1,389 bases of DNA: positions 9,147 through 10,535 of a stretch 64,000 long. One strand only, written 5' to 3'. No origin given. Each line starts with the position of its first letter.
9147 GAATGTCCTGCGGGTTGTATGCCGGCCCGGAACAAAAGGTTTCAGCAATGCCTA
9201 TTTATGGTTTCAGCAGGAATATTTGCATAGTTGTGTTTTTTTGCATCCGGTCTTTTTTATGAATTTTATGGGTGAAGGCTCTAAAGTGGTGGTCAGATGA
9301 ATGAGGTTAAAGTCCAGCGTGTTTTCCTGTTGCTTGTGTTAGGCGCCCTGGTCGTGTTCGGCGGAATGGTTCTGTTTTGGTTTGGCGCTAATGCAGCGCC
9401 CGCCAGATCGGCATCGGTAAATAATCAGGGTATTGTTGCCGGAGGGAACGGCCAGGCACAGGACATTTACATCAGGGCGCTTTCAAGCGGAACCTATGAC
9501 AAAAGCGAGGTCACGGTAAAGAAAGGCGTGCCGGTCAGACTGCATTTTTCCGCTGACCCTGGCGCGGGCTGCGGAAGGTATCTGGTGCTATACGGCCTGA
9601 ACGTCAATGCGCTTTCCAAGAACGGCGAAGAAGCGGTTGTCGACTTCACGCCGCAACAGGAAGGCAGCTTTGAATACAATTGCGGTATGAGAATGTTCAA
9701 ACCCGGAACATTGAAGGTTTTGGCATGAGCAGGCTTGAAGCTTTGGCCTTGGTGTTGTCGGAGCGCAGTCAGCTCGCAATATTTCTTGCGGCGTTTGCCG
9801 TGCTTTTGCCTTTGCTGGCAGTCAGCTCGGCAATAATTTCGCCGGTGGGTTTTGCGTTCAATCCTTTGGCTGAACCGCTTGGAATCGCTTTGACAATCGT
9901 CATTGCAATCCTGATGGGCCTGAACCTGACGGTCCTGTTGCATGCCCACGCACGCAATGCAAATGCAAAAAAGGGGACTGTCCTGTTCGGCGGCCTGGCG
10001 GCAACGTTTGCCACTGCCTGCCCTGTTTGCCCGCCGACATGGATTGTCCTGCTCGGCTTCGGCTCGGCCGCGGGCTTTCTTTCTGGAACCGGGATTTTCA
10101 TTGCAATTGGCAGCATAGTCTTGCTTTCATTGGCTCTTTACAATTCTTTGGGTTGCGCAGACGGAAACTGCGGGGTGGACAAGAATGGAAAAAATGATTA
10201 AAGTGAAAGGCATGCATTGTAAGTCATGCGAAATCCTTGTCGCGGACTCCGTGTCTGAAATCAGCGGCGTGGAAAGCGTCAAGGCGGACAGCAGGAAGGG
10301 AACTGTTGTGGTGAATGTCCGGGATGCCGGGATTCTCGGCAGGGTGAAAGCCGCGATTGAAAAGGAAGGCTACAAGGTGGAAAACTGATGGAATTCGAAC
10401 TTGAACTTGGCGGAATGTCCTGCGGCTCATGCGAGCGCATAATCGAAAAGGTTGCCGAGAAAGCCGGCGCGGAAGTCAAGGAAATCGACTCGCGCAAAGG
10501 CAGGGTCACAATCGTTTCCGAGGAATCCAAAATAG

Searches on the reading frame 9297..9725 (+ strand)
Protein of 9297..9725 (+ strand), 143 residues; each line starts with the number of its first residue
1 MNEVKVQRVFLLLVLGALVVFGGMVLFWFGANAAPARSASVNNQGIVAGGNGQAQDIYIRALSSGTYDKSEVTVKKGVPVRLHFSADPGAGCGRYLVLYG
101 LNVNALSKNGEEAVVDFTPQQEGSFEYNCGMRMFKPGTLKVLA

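Call 3: search_protein_families(library=pfam, proteins=[window:9297-9725:+], max_evalue=0.01)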
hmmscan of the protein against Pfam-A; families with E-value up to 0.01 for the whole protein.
window:9297-9725:+ (143 aa): 1 family
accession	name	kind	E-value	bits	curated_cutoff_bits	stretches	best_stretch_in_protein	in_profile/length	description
PF13473.12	Cupredoxin_1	-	1.6e-07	31.7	27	1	61-139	26-102/104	Cupredoxin-like domain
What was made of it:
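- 9297..9728 (+): Membrane-anchored CupA-like cupredoxin (Cys...CxMxM Cu(I) site), predicted extracytoplasmic. It is the most consistent partner of X. Cupredoxin_1 1.6e-7 (call 3).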

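Call 4: search_protein_families(library=ncbifam, proteins=[window:9297-9725:+], max_evalue=0.01)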
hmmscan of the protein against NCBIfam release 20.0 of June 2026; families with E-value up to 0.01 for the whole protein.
window:9297-9725:+ (143 aa): 1 family
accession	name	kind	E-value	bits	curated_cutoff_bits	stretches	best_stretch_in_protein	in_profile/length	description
NF052460.1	L-NosZ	equivalog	0.00049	18.7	700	1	51-130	375-462/480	clade III lactonase-type nitrous-oxide reductase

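Call 35: search_solved_structures(query=window:9297-9725:+, max_evalue=1, show_alignments=3)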
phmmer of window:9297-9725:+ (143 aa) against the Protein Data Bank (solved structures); distinct sequences matched with E-value up to 1: 6.
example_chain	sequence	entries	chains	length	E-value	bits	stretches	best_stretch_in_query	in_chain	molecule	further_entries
2mry_A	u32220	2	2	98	9e-10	41.8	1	56-134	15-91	Uncharacterized protein | CupA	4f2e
4f2f_A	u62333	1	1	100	7.1e-07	32.4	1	57-136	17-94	Cation-transporting ATPase, E1-E2 family protein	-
9ogb_C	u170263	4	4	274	0.14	15.3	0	80-110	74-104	Ankyrin repeat and SOCS box protein 8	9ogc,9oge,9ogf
9ogd_B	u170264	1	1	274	0.14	15.3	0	80-110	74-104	Ankyrin repeat and SOCS box protein 8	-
7uzq_J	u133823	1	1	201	0.35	14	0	71-111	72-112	Ankyrin-1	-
2vmj_A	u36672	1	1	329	0.39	13.8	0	109-142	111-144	DISSIMILATORY COPPER-CONTAINING NITRITE REDUCTASE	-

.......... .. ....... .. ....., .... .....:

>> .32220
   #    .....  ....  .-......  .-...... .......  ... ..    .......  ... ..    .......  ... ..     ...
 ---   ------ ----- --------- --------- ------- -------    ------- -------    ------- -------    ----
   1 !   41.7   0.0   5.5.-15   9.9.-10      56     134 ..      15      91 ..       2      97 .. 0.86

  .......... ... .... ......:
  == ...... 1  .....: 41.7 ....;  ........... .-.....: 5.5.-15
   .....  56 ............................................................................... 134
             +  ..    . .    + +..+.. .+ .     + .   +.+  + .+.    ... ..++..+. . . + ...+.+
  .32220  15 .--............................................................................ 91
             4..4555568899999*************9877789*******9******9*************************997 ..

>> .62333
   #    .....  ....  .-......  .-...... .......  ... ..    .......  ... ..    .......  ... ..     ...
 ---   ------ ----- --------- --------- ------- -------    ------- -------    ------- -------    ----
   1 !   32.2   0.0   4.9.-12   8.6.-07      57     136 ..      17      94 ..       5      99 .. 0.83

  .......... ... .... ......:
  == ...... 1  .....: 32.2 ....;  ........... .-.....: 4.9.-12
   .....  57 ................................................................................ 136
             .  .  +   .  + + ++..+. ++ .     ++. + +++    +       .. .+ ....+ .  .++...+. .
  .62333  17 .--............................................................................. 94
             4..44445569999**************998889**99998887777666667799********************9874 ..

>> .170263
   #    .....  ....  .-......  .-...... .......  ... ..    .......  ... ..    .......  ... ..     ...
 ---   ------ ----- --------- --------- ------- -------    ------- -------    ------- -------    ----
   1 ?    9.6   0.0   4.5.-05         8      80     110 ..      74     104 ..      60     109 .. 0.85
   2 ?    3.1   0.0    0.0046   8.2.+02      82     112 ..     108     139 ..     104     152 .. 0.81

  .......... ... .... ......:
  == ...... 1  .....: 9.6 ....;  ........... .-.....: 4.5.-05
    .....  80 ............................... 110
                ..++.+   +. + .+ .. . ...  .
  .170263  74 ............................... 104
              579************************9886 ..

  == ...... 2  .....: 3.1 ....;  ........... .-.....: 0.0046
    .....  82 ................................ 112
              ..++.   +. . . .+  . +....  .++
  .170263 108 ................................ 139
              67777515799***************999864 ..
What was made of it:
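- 9297..9728 (+): Homologous to S. pneumoniae CupA 2mry/4f2e at 9e-10, with the ligands aligned (call 35).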

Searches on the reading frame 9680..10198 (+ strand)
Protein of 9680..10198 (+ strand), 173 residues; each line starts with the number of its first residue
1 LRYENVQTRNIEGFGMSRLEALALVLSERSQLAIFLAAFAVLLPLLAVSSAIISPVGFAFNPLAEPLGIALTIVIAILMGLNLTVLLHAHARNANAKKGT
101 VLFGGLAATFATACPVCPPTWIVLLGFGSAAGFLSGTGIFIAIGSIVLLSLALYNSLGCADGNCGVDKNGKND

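Call 3: search_protein_families(library=pfam, proteins=[window:9680-10198:+], max_evalue=0.01)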
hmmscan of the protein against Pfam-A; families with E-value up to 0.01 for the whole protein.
window:9680-10198:+ (173 aa): 0 families

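Call 4: search_protein_families(library=ncbifam, proteins=[window:9680-10198:+], max_evalue=0.01)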
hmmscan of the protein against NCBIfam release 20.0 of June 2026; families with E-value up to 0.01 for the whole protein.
window:9680-10198:+ (173 aa): 0 families
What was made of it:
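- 9725..10201 (+): 158-aa membrane protein with an intramembrane CPVCPP motif and a C-terminal CxxxxC. It lies between the cupredoxin and copZ, and its ATG overlaps the cupredoxin stop (ATGA). No Pfam or NCBIfam hit (calls 3, 4).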

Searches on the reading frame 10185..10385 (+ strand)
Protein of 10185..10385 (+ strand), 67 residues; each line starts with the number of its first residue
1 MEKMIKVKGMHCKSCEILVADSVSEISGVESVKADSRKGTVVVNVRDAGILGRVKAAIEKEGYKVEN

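Call 3: search_protein_families(library=pfam, proteins=[window:10185-10385:+], max_evalue=0.01)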
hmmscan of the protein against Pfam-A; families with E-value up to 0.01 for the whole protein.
window:10185-10385:+ (67 aa): 2 families
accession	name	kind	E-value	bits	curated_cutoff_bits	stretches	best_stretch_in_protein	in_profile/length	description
PF00403.32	HMA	-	1.7e-12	48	24.8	1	5-64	2-62/62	Heavy-metal-associated domain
PF19803.4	DUF6286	-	0.0004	21.2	35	1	9-47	34-72/108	Family of unknown function (DUF6286)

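Call 4: search_protein_families(library=ncbifam, proteins=[window:10185-10385:+], max_evalue=0.01)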
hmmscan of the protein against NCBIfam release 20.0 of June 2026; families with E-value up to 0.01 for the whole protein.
window:10185-10385:+ (67 aa): 12 families
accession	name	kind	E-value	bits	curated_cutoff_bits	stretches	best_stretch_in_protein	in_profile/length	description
NF033795.1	chaper_CopZ_Bs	exception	3.4e-12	46.4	91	1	3-66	2-66/66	copper chaperone CopZ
NF047957.1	CopZ_AFE_1862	equivalog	1e-09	38.6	85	1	5-66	3-62/62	CopZ family metallochaperone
TIGR00003.1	TIGR00003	subfamily_domain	2.1e-09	37.5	62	1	4-66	3-66/66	copper ion binding protein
NF033556.1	MerTP_fusion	equivalog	3.6e-09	36.5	180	1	4-65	123-185/186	mercuric transport protein MerTP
NF033794.2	chaper_CopZ_Eh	exception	5.9e-07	29.5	95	1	4-65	3-65/68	copper chaperone CopZ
NF033781.1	chaper_CopP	exception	8.1e-07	29.1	112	1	2-65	1-64/65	copper-binding metallochaperone CopP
NF010311.1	PRK13748.1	subfamily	1.6e-06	27.3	600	1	4-66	2-64/560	mercury(II) reductase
NF041115.1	UxxU_metal_bind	equivalog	3.8e-05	23.7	95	1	4-42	7-47/74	metal-binding (seleno)protein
NF008262.1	PRK11033.1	equivalog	4.2e-05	22.2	1005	1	5-66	45-105/731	zinc/cadmium/mercury/lead-transporting ATPase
NF033775.1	P_type_ZntA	exception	0.00015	20.2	1240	1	6-66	53-112/732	Zn(II)/Cd(II)/Pb(II) translocating P-type ATPase ZntA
TIGR02052.1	MerP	equivalog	0.00021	21.7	92.55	1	5-48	27-70/92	mercury resistance system periplasmic binding protein MerP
NF047536.1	Cu_chaper_CsoZ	equivalog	0.0044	17.4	77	1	2-45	2-45/66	putative copper chaperone CsoZ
